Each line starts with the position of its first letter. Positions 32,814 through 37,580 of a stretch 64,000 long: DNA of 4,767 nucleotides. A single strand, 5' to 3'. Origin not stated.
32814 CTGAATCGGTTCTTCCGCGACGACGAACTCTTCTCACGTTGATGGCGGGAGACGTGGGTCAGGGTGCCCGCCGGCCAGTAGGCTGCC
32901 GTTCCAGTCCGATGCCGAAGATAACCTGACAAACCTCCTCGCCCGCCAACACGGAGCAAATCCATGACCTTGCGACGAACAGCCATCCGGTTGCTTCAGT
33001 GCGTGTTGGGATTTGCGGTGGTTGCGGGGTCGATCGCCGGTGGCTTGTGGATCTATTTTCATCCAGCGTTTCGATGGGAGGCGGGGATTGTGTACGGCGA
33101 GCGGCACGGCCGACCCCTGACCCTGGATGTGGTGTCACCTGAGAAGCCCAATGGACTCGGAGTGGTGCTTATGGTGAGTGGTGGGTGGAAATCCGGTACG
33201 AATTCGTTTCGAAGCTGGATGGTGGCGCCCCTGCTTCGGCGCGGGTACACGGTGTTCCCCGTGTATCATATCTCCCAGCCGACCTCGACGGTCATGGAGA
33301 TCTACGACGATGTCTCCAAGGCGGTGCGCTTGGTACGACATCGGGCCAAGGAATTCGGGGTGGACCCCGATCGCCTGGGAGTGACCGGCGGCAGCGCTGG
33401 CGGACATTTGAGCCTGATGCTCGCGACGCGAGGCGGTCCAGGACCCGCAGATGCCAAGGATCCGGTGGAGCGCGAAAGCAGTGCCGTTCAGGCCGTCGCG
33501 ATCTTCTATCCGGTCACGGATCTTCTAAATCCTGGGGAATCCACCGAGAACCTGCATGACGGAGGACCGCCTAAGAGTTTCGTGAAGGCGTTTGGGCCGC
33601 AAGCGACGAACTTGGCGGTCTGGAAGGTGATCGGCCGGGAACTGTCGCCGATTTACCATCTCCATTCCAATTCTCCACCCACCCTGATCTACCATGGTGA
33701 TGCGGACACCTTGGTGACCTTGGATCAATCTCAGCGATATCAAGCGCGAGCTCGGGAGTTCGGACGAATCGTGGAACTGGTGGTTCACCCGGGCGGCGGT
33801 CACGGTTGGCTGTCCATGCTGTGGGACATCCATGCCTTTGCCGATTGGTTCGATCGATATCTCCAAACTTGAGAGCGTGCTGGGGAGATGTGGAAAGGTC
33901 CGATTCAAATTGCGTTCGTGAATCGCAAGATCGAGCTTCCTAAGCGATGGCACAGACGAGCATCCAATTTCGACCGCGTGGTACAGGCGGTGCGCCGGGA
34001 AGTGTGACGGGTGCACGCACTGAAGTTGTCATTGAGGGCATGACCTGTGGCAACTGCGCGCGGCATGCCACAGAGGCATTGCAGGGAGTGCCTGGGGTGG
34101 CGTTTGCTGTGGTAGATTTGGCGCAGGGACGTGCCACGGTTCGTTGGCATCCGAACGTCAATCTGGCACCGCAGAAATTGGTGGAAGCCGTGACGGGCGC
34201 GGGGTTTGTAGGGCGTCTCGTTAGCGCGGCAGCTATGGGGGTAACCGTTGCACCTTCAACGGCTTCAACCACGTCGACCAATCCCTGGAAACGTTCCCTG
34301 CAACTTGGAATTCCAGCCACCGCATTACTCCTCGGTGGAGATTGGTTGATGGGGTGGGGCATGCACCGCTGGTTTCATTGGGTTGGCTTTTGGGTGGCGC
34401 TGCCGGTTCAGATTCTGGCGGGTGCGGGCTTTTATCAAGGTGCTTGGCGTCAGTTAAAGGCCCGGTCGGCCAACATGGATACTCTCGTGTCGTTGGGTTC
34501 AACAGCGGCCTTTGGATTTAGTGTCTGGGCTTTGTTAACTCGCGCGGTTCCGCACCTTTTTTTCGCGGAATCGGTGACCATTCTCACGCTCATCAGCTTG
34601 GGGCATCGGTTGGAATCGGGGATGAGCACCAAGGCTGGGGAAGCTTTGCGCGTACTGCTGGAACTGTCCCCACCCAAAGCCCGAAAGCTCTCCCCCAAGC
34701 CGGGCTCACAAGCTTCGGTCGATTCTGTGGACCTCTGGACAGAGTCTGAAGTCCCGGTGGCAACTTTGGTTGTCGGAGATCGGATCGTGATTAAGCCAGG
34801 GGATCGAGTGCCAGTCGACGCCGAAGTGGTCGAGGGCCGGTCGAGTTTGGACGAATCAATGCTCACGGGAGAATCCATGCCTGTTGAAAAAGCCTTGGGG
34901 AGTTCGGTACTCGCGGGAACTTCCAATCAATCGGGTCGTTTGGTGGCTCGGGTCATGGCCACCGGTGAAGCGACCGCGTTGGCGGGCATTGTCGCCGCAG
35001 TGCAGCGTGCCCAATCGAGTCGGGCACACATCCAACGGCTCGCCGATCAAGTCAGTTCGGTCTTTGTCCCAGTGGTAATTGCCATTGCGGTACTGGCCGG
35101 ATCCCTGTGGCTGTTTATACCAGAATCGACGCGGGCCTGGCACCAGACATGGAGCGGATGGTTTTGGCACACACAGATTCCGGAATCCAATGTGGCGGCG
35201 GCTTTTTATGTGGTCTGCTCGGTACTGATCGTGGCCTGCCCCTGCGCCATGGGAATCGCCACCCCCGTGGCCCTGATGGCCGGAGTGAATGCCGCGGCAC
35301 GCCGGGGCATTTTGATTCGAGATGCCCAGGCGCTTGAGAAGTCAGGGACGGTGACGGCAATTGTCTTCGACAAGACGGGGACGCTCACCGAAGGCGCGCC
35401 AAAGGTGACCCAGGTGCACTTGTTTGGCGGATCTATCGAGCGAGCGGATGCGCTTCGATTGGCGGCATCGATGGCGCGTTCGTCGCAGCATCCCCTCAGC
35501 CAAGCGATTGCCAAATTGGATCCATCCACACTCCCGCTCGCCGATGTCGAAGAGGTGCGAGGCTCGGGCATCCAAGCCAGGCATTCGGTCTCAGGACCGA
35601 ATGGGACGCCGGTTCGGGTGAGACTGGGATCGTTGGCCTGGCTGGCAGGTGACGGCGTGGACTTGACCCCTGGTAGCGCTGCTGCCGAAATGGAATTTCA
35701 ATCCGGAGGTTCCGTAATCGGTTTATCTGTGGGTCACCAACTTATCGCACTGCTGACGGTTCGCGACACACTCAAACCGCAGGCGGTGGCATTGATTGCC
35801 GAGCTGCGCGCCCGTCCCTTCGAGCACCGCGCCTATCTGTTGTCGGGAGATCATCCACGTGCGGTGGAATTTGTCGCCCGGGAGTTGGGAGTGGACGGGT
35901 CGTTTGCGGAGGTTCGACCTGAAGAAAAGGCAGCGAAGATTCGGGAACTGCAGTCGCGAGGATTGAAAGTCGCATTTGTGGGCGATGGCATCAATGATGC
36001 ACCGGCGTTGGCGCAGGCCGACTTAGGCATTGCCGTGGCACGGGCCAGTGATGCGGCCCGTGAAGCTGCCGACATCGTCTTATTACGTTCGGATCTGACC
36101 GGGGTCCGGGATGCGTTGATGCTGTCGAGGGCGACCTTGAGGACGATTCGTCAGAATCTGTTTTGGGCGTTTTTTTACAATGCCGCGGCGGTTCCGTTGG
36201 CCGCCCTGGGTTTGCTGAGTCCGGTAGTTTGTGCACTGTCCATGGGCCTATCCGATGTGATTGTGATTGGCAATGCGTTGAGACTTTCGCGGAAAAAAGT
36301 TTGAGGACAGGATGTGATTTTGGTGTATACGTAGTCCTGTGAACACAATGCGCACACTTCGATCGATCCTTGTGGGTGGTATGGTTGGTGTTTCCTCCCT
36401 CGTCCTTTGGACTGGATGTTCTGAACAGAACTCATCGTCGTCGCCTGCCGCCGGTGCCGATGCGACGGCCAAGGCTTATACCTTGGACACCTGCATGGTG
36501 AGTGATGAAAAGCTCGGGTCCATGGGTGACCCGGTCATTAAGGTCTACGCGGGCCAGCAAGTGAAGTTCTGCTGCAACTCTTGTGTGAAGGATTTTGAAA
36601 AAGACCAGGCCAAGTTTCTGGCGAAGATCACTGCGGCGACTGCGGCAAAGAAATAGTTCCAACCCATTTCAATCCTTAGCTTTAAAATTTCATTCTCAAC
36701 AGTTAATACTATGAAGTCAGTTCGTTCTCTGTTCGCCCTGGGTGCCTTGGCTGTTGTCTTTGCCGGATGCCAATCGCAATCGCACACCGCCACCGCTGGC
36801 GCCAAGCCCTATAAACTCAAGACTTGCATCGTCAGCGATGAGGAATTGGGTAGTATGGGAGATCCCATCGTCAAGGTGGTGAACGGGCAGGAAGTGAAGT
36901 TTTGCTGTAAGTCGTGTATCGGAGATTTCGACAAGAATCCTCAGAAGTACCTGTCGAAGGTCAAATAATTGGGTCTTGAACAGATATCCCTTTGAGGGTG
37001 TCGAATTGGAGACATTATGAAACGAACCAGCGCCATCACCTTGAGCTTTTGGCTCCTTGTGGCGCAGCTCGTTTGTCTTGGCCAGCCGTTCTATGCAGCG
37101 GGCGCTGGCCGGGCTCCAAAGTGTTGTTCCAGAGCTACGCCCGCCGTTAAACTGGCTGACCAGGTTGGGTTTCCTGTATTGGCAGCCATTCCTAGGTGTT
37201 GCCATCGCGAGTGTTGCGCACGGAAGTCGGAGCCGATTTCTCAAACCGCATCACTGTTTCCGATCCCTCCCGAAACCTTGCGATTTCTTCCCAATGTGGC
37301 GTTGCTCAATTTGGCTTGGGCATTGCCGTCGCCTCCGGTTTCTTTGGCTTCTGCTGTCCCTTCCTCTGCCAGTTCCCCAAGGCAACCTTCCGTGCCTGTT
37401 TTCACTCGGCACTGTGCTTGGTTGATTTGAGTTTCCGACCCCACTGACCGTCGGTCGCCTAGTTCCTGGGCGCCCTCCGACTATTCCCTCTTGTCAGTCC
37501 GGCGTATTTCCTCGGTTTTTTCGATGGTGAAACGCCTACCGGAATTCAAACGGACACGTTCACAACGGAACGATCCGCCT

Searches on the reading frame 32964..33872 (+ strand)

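Call 5: search_protein_families(library=pfam, proteins=[window:32964-33872:+], max_evalue=0.01)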
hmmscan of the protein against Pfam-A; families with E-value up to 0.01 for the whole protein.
window:32964-33872:+ (302 aa): 10 families
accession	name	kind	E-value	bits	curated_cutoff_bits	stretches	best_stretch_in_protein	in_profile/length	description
PF20434.5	BD-FAE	-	4.7e-31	108.4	26.8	1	54-259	1-211/215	BD-FAE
PF07859.19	Abhydrolase_3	-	2.4e-17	63.8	25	1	100-283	36-209/210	alpha/beta hydrolase fold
PF00326.27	Peptidase_S9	-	7.7e-15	55.4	22.6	2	225-301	130-211/213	Prolyl oligopeptidase family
PF01738.24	DLH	-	1.1e-05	25.6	21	0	235-283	141-189/217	Dienelactone hydrolase family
PF02129.25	Peptidase_S15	-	3.4e-05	24.1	23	1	51-161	4-120/262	X-Pro dipeptidyl-peptidase (S15 family)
PF12697.13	Abhydrolase_6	-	7e-05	24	26.3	1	68-284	1-205/217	Alpha/beta hydrolase family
PF00561.26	Abhydrolase_1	-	0.0013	18.8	25.8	0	214-280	176-238/245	alpha/beta hydrolase fold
PF03959.19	FSH1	-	0.003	17.7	21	1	111-278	79-198/211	Serine hydrolase (FSH1)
PF00135.34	COesterase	-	0.0063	16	27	0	116-149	163-196/515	Carboxylesterase family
PF12146.15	Hydrolase_4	-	0.0096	15.7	27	0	236-281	190-233/239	Serine aminopeptidase, S33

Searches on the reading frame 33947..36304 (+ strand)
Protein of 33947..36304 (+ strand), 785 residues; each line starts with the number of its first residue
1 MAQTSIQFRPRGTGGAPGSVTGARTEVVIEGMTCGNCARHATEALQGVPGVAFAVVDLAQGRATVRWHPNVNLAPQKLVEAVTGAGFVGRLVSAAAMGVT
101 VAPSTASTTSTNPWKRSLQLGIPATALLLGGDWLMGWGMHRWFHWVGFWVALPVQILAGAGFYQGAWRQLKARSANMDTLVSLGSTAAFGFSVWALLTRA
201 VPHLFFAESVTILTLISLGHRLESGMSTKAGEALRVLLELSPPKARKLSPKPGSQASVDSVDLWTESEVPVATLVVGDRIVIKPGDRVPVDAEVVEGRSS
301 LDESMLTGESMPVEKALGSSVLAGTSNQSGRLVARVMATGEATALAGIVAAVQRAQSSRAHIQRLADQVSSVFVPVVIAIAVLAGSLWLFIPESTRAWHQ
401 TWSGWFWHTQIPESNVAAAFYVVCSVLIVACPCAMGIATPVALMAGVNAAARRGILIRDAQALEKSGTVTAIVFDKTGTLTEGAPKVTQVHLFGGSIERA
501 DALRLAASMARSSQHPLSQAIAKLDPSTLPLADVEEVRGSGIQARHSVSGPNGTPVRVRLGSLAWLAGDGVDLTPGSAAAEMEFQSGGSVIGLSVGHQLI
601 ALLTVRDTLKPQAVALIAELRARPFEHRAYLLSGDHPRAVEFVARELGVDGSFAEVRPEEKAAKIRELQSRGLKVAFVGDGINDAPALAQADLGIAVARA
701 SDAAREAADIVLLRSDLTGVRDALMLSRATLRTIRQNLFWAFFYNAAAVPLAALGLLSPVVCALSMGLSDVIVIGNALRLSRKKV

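Call 5: search_protein_families(library=pfam, proteins=[window:33947-36304:+], max_evalue=0.01)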
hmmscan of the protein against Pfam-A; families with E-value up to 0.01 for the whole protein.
window:33947-36304:+ (785 aa): 5 families
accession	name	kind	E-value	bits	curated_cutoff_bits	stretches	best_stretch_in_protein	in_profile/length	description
PF00122.25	E1-E2_ATPase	-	2e-52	177.8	28.1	1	265-453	14-181/181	E1-E2 ATPase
PF00702.32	Hydrolase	-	1e-28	101.5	26.4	1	470-692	2-191/191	haloacid dehalogenase-like hydrolase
PF00403.32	HMA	-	1.5e-14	54.5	24.8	1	29-87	4-61/62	Heavy-metal-associated domain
PF08282.18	Hydrolase_3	-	3.9e-06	27.2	20.9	1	673-724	204-255/255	haloacid dehalogenase-like hydrolase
PF12710.13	HAD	-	4.9e-05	24.3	27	1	606-688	83-188/189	haloacid dehalogenase-like hydrolase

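Call 56: search_protein_families(library=ncbifam, proteins=[window:33947-36304:+], max_evalue=1e-20)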
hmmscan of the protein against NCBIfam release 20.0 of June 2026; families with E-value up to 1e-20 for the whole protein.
window:33947-36304:+ (785 aa): 17 families
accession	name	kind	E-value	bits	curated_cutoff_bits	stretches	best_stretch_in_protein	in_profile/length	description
TIGR01525.1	ATPase-IB_hvy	subfamily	1.4e-169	565.6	346.25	1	177-780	1-560/560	heavy metal translocating P-type ATPase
NF007952.0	PRK10671.1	equivalog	1.8e-161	539.2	1316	1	25-784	105-835/838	copper-exporting P-type ATPase CopA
TIGR01511.1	ATPase-IB1_Cu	subfamily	3.4e-151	504.8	397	2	418-780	210-541/542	copper-translocating P-type ATPase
TIGR01512.1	ATPase-IB2_Cd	subfamily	1e-117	393.9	313.5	3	585-781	302-493/494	cadmium family heavy metal-translocating P-type ATPase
NF008262.1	PRK11033.1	equivalog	6.2e-97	325.8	1005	1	23-784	41-731/731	zinc/cadmium/mercury/lead-transporting ATPase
NF033775.1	P_type_ZntA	exception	3.6e-87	293.4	1240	1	21-784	46-732/732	Zn(II)/Cd(II)/Pb(II) translocating P-type ATPase ZntA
TIGR01494.1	ATPase_P-type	subfamily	3.7e-75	253.2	62.3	1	585-758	303-466/478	HAD-IC family P-type ATPase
TIGR01647.1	ATPase-IIIA_H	equivalog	7.9e-55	186.4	615.5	2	268-519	104-337/755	plasma-membrane proton-efflux P-type ATPase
TIGR01497.1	kdpB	equivalog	3.4e-44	151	527.9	1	267-731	117-567/675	potassium-transporting ATPase subunit KdpB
TIGR01517.1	ATPase-IIB_Ca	equivalog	1.5e-37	129.2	507.05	1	265-493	165-384/882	calcium-translocating P-type ATPase, PMCA-type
NF010609.0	PRK14010.1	equivalog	1.2e-30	106.4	1323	1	416-733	247-564/673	K(+)-transporting ATPase subunit B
TIGR01522.1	ATPase-IIA2_Ca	equivalog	9.6e-30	103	798.3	0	653-754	568-670/854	calcium-transporting P-type ATPase, PMR1-type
TIGR01524.1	ATPase-IIIB_Mg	equivalog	8.1e-29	100.1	610.75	0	644-734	574-664/867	magnesium-translocating P-type ATPase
TIGR01657.1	P-ATPase-V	hypoth_equivalog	1e-28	99.4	618.25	0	653-733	783-861/1055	ATP13A2 family polyamine export P-type ATPase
NF011702.0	PRK15122.1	subfamily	5e-27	94.2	975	0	652-735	621-704/907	magnesium-translocating P-type ATPase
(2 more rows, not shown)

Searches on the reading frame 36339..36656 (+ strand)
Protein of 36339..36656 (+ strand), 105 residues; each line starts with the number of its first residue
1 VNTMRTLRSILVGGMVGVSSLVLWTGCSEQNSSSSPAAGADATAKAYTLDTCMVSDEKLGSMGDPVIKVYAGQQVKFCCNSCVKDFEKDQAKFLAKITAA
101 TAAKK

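Call 5: search_protein_families(library=pfam, proteins=[window:36339-36656:+], max_evalue=0.01)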
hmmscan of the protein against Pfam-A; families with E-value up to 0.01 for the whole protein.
window:36339-36656:+ (105 aa): 2 families
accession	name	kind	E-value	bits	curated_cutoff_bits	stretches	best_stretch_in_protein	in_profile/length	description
PF04945.19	YHS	-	0.00056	20.3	30.3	1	69-94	19-44/47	YHS domain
PF24273.1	TRASH_HVO_1752_C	-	0.0011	19.5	27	1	69-89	19-39/47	HVO_1752, C-terminal TRASH domain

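Call 6: search_protein_families(library=ncbifam, proteins=[window:36339-36656:+], max_evalue=1)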
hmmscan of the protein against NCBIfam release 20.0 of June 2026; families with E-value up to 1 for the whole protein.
window:36339-36656:+ (105 aa): 0 families

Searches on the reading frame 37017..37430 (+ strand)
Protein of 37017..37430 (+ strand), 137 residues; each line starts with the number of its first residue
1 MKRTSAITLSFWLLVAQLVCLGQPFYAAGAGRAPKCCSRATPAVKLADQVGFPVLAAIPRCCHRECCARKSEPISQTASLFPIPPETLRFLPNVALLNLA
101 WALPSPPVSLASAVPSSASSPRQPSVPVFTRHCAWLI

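Call 5: search_protein_families(library=pfam, proteins=[window:37017-37430:+], max_evalue=0.01)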
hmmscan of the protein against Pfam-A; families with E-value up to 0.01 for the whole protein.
window:37017-37430:+ (137 aa): 0 families

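Call 6: search_protein_families(library=ncbifam, proteins=[window:37017-37430:+], max_evalue=1)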
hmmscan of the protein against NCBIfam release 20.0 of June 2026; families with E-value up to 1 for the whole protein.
window:37017-37430:+ (137 aa): 0 families

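Call 43: find_homologous_proteins(query=A6, max_evalue=0.01)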
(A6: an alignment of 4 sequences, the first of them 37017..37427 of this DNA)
Query A6 (4 sequences) (137 aa, profile of the alignment): 6 proteins with E <= 0.01 among 8000 candidates.
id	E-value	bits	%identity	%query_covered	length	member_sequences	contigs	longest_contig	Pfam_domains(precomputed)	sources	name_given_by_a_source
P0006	3.7e-63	230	40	100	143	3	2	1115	-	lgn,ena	-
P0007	2.8e-60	221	33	100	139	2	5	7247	-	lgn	-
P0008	3.8e-56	207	99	100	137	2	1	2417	-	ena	-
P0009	3.8e-56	207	35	100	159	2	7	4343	-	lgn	-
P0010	1.7e-32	131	37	56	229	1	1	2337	-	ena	-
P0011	4.8e-31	126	39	100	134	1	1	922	-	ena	-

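Call 44: search_protein_families(library=pfam, alignment_id=A6, max_evalue=10)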
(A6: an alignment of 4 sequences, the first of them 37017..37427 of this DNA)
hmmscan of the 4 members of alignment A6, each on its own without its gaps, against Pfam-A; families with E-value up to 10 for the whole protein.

A. member 1, window:37017-37427:+ (137 aa): 0 families

B. families by the number of members that match (of 4 scanned): 1 family
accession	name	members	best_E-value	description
PF14155.11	DUF4307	1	0.15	Domain of unknown function (DUF4307)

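Call 45: find_encoding_contigs(protein=P0007, flank=10000)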
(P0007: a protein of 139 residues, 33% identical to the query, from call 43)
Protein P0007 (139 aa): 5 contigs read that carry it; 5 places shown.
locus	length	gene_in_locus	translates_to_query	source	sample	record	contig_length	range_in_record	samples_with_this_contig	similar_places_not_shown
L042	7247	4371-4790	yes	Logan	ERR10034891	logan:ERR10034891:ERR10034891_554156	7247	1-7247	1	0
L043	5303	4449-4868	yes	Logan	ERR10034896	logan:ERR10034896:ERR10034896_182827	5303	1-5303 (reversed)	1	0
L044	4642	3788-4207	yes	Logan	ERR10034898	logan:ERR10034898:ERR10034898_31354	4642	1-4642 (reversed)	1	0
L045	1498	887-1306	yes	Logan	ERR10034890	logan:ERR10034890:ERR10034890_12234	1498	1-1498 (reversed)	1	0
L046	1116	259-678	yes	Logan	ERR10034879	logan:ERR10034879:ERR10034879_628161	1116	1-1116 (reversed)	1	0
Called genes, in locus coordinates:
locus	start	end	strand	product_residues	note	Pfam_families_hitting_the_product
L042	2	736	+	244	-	?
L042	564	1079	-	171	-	-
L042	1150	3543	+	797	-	PF00403:HMA, PF00122:E1-E2_ATPase, PF00702:Hydrolase, PF08282:Hydrolase_3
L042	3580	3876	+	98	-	PF24273:TRASH_HVO_1752_C (faint)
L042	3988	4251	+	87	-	-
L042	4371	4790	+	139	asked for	-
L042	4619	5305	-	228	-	-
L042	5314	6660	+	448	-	PF02321:OEP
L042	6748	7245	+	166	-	?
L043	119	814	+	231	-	-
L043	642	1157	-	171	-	-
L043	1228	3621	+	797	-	PF00403:HMA, PF00122:E1-E2_ATPase, PF00702:Hydrolase, PF08282:Hydrolase_3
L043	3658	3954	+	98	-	PF24273:TRASH_HVO_1752_C (faint)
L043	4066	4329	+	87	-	-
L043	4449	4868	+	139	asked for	-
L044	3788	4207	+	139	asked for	-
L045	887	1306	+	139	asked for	-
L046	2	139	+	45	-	?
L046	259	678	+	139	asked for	-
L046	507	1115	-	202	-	?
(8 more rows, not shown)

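Call 46: find_encoding_contigs(protein=P0009, flank=10000)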
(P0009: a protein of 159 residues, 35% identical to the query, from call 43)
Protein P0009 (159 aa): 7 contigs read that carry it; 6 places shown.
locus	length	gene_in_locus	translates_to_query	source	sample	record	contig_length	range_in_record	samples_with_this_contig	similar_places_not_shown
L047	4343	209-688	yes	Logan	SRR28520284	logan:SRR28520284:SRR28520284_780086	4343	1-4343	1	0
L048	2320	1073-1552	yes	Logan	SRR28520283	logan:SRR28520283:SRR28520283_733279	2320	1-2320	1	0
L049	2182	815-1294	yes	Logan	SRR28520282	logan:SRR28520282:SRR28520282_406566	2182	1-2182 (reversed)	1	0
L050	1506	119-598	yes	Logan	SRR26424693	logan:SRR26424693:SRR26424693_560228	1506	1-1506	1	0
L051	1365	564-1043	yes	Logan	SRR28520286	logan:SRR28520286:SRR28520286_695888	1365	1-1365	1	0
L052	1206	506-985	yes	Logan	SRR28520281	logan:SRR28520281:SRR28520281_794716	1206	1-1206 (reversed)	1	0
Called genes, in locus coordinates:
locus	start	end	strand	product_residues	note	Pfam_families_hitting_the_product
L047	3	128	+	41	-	?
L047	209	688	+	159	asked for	-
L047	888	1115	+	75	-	-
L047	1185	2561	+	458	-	PF02321:OEP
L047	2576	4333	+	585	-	PF19335:HMBD, PF25917:BSH_RND (faint), PF25973:BSH_CzcB, PF25919:BSH_CusB, PF25869:3HB_CusB (weak), PF25954:Beta-barrel_RND_2, PF25975:CzcB_C (weak)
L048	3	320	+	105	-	?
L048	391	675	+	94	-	-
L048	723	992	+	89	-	PF04945:YHS (weak)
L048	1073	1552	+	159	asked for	-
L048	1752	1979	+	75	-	-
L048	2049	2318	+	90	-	?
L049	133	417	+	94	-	-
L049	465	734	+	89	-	PF04945:YHS (weak)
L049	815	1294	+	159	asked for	-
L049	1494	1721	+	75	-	-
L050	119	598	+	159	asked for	-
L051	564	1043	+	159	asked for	-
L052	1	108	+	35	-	?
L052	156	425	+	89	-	PF04945:YHS (weak)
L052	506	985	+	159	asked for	-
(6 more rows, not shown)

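Call 47: find_encoding_contigs(protein=P0010, flank=10000)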
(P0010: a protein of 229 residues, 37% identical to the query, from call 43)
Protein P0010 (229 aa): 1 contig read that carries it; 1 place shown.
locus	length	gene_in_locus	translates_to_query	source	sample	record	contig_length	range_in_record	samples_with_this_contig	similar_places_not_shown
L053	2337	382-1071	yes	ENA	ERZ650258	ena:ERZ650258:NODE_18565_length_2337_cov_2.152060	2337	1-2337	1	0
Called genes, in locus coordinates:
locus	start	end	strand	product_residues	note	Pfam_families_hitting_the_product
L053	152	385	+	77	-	-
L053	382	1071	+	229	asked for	-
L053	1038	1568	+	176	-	-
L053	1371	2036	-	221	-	PF13302:Acetyltransf_3, PF00583:Acetyltransf_1 (weak)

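Call 80: predict_structure(alignment_id=A7)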
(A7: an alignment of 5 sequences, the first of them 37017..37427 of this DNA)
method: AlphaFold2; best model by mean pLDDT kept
length: 137 residues; sequences in the alignment: 5
mean_pLDDT: 51.0   pTM: 0.22
mean pLDDT of the five models: 51.0, 49.7, 49.5, 46.7, 45.9
residues with pLDDT >= 90: 10; 70-90: 11; 50-70: 15; < 50: 101
segments of 3 or more residues with pLDDT < 50: 29-94, 103-137
pLDDT, mean of each block of 10 residues (from residue 1): 85 90 57 44 42 41 45 40 43 50 47 39 43 45
secondary structure, 60 per line:
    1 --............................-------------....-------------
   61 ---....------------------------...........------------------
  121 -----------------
elements in order: H3-30 H44-47 H64-67 H92-102
